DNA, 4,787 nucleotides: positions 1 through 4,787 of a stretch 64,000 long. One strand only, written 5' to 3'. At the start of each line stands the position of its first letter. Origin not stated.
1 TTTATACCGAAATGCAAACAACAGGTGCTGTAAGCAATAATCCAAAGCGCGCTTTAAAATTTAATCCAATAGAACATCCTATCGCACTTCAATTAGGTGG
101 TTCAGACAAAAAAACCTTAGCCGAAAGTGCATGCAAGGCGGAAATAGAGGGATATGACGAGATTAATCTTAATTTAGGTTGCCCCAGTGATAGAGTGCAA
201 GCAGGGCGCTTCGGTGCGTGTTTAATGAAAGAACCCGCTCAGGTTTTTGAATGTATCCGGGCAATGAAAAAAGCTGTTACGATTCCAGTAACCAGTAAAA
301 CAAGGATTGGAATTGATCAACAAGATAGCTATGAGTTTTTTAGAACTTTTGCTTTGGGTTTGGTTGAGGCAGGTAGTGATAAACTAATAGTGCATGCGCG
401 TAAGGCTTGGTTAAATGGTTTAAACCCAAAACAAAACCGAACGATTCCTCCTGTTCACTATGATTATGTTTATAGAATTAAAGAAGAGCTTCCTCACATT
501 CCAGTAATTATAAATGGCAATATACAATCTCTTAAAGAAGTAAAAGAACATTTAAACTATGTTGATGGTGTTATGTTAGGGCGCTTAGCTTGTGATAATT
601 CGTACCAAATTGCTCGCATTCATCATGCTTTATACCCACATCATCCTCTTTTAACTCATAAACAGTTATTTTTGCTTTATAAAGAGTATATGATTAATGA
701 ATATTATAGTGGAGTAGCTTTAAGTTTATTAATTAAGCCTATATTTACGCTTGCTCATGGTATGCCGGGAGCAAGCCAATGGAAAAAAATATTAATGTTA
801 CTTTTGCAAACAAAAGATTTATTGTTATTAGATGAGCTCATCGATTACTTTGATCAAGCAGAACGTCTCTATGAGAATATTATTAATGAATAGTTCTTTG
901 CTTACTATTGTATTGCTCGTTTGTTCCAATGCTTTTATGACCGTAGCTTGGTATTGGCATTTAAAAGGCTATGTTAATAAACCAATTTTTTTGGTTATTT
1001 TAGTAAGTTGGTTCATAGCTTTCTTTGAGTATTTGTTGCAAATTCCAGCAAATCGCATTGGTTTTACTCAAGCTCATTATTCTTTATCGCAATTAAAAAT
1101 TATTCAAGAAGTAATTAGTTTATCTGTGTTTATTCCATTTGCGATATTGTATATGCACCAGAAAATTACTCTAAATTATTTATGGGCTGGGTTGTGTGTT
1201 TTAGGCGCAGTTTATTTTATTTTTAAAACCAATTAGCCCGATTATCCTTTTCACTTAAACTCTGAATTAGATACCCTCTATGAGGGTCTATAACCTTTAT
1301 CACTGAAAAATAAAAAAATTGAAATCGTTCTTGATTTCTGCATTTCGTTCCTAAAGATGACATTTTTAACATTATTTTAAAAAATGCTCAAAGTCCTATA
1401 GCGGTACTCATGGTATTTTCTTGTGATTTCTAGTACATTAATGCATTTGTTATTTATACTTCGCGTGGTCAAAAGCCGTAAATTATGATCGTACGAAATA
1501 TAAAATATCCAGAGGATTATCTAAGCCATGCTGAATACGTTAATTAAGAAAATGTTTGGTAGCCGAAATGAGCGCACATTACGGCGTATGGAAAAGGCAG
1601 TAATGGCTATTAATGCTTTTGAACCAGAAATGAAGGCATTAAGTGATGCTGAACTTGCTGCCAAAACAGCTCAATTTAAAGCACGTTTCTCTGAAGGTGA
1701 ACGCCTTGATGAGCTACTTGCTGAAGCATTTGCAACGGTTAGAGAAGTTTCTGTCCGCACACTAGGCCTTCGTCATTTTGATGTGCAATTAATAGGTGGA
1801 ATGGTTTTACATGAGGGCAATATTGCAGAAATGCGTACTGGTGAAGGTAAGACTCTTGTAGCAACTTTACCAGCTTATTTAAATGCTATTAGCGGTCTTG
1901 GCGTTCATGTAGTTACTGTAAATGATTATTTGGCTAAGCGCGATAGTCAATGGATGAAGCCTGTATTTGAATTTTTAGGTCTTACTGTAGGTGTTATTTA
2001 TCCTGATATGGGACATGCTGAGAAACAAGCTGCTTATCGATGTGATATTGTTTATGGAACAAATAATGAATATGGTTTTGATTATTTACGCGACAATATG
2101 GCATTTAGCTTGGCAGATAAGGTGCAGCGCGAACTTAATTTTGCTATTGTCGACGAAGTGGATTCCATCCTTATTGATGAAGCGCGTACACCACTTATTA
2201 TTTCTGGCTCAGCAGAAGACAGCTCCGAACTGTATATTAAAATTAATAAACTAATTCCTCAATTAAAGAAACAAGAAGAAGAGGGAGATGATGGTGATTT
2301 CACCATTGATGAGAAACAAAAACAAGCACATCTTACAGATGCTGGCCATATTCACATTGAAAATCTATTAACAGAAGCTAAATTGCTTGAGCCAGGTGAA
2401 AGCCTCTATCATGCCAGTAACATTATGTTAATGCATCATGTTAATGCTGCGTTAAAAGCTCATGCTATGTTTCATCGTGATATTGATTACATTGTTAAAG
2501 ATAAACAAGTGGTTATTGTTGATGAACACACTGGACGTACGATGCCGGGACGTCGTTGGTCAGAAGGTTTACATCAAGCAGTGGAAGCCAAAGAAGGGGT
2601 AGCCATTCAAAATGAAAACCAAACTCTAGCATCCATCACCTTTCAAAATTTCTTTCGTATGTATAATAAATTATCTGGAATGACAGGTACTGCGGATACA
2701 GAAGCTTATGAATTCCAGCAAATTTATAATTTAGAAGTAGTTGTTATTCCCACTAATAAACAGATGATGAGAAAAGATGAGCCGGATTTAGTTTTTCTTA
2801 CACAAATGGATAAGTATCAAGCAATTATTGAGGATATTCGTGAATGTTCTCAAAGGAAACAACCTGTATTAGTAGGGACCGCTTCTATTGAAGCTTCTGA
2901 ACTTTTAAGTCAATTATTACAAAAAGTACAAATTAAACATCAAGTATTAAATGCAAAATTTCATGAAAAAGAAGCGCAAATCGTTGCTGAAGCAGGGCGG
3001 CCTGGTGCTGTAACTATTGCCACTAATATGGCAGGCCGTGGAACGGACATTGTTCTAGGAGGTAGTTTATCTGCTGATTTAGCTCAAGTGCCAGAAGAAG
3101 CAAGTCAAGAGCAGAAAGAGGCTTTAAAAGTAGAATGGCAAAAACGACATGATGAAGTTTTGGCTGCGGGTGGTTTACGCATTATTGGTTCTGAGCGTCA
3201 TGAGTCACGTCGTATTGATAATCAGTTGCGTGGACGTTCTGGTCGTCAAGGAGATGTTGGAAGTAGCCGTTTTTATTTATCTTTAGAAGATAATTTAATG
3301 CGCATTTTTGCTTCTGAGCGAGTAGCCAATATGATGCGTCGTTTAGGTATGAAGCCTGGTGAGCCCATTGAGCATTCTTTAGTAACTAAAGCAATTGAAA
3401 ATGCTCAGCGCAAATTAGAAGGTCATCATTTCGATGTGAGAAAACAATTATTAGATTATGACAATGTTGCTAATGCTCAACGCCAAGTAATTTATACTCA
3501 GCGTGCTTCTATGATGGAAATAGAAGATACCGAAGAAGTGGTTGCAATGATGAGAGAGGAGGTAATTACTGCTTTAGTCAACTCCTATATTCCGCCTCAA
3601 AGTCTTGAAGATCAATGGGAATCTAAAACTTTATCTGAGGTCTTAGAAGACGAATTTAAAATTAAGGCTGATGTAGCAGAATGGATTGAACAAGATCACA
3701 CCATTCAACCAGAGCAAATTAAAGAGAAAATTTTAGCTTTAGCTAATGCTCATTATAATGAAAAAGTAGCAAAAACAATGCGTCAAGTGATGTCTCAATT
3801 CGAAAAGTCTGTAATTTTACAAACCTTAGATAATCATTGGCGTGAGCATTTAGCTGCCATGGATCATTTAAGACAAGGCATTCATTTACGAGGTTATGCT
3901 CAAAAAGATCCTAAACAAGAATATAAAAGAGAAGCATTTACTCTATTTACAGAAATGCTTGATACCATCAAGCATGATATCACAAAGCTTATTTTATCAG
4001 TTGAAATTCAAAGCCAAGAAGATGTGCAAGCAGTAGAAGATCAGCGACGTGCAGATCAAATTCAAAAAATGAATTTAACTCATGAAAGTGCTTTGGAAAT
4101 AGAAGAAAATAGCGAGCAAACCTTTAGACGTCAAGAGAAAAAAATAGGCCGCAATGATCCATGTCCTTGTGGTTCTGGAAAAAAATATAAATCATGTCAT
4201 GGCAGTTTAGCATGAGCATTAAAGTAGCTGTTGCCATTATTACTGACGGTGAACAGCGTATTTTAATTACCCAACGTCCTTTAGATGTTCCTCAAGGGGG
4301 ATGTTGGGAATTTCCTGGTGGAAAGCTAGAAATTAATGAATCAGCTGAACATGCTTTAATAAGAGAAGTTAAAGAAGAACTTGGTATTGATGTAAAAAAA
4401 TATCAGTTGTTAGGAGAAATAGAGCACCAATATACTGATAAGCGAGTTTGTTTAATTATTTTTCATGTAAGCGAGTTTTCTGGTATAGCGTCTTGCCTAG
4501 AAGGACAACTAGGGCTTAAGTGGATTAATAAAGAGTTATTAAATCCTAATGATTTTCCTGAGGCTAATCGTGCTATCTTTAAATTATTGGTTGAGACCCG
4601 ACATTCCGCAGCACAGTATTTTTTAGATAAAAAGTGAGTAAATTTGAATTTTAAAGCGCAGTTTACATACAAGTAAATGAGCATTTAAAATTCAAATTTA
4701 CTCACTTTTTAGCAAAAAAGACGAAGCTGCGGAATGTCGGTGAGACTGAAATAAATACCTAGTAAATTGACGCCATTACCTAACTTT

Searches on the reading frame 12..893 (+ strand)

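Call 56: search_protein_families(library=pfam, proteins=[window:12-893:+], max_evalue=0.001)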
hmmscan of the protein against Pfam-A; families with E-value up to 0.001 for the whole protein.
window:12-893:+ (293 aa): 1 family
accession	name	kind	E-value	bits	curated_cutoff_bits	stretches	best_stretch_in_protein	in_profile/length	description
PF01207.24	Dus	-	4.9e-60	203.7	20.4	1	7-269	37-297/311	Dihydrouridine synthase (Dus)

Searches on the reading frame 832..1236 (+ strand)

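Call 56: search_protein_families(library=pfam, proteins=[window:832-1236:+], max_evalue=0.001)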
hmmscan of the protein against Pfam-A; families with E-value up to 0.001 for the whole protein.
window:832-1236:+ (134 aa): 1 family
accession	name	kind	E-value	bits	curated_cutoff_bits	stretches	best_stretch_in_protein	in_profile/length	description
PF04342.18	DMT_6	-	8e-43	145.4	25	1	25-131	1-104/104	Putative member of DMT superfamily (DUF486)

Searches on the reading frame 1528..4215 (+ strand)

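Call 4: search_protein_families(library=pfam, proteins=[window:1528-4215:+], max_evalue=0.01)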
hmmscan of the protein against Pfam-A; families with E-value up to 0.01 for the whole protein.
window:1528-4215:+ (895 aa): 6 families
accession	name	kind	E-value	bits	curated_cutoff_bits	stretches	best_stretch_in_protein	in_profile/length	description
PF07517.20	SecA_DEAD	-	4.7e-135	449.9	24.6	1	6-397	1-290/290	SecA DEAD-like domain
PF21090.3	P-loop_SecA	-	3.4e-92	308.1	27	1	413-610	2-204/205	SecA P-loop domain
PF07516.18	SecA_SW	-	1.8e-67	227.7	26.7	1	613-825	1-199/200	SecA Wing and Scaffold domain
PF01043.26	SecA_PP_bind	-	1.4e-41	141.9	23.5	1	232-353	2-110/110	SecA preprotein cross-linking domain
PF02810.21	SEC-C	-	1.5e-09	38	20.4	1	875-892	1-18/19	SEC-C motif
PF00270.35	DEAD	-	3.5e-07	30.6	26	1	98-216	17-131/167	DEAD/DEAH box helicase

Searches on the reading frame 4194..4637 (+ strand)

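Call 4: search_protein_families(library=pfam, proteins=[window:4194-4637:+], max_evalue=0.01)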
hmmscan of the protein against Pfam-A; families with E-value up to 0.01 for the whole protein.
window:4194-4637:+ (147 aa): 3 families
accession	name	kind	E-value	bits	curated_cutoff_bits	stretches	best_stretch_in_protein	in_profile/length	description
PF14815.12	NUDIX_4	-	5.7e-22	78.1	35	1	12-130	1-112/113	NUDIX domain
PF00293.34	NUDIX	-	1.7e-19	70.6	21.1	1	11-129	5-131/134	NUDIX domain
PF22327.2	Nudt16-like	-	0.00029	21.3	27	1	36-74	33-72/161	U8 snoRNA-decapping enzyme-like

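Call 5: search_protein_families(library=ncbifam, proteins=[window:4194-4637:+], max_evalue=0.01)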
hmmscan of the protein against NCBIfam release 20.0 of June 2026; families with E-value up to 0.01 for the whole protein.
window:4194-4637:+ (147 aa): 24 families
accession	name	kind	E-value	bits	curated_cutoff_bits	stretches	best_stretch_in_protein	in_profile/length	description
NF006530.0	PRK08999.1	equivalog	6.2e-40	137.2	245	1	7-132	4-128/315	Nudix family hydrolase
NF008044.0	PRK10776.1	equivalog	9.5e-35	119.3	148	1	9-134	4-128/130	8-oxo-dGTP diphosphatase MutT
TIGR00586.1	mutt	equivalog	2.8e-28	98.5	97.9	1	9-132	5-127/129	8-oxo-dGTP diphosphatase MutT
NF007834.0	PRK10546.1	equivalog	9.9e-22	77.2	156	1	9-114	4-107/135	pyrimidine (deoxy)nucleoside triphosphate diphosphatase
TIGR02705.1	nudix_YtkD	equivalog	3.1e-10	39.8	154.4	1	13-91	27-100/156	RNA deprotection pyrophosphohydrolase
NF001937.0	PRK00714.1-4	equivalog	2e-07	30.8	139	1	13-77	11-72/161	RNA pyrophosphohydrolase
NF041652.1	Nud_hyd_Dein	equivalog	1.9e-06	28.2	200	1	8-89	12-96/152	Nudix hydrolase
NF001936.0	PRK00714.1-3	equivalog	3.8e-06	26.9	118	1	19-66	21-65/155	RNA pyrophosphohydrolase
NF006961.0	PRK09438.1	equivalog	5.1e-06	26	103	1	10-72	10-70/151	dihydroneopterin triphosphate diphosphatase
NF001299.0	PRK00241.1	equivalog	5.8e-06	26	158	1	14-74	140-197/263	NAD(+) diphosphatase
NF001934.0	PRK00714.1-1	equivalog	7.3e-06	25.5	241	1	18-75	17-70/176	RNA pyrophosphohydrolase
NF011963.0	PRK15434.1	subfamily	1.4e-05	24.8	146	1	14-83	21-92/159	GDP-mannose mannosyl hydrolase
NF003785.0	PRK05379.1-1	equivalog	1.4e-05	24.5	418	1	16-72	209-264/347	bifunctional nicotinamide-nucleotide adenylyltransferase/Nudix hydroxylase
NF003787.0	PRK05379.1-4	equivalog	5.2e-05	22.4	449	1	20-78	218-275/346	bifunctional nicotinamide-nucleotide adenylyltransferase/Nudix hydroxylase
NF012016.0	PRK15472.1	equivalog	9.7e-05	22.1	95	1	35-67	30-62/141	nucleoside triphosphatase NudI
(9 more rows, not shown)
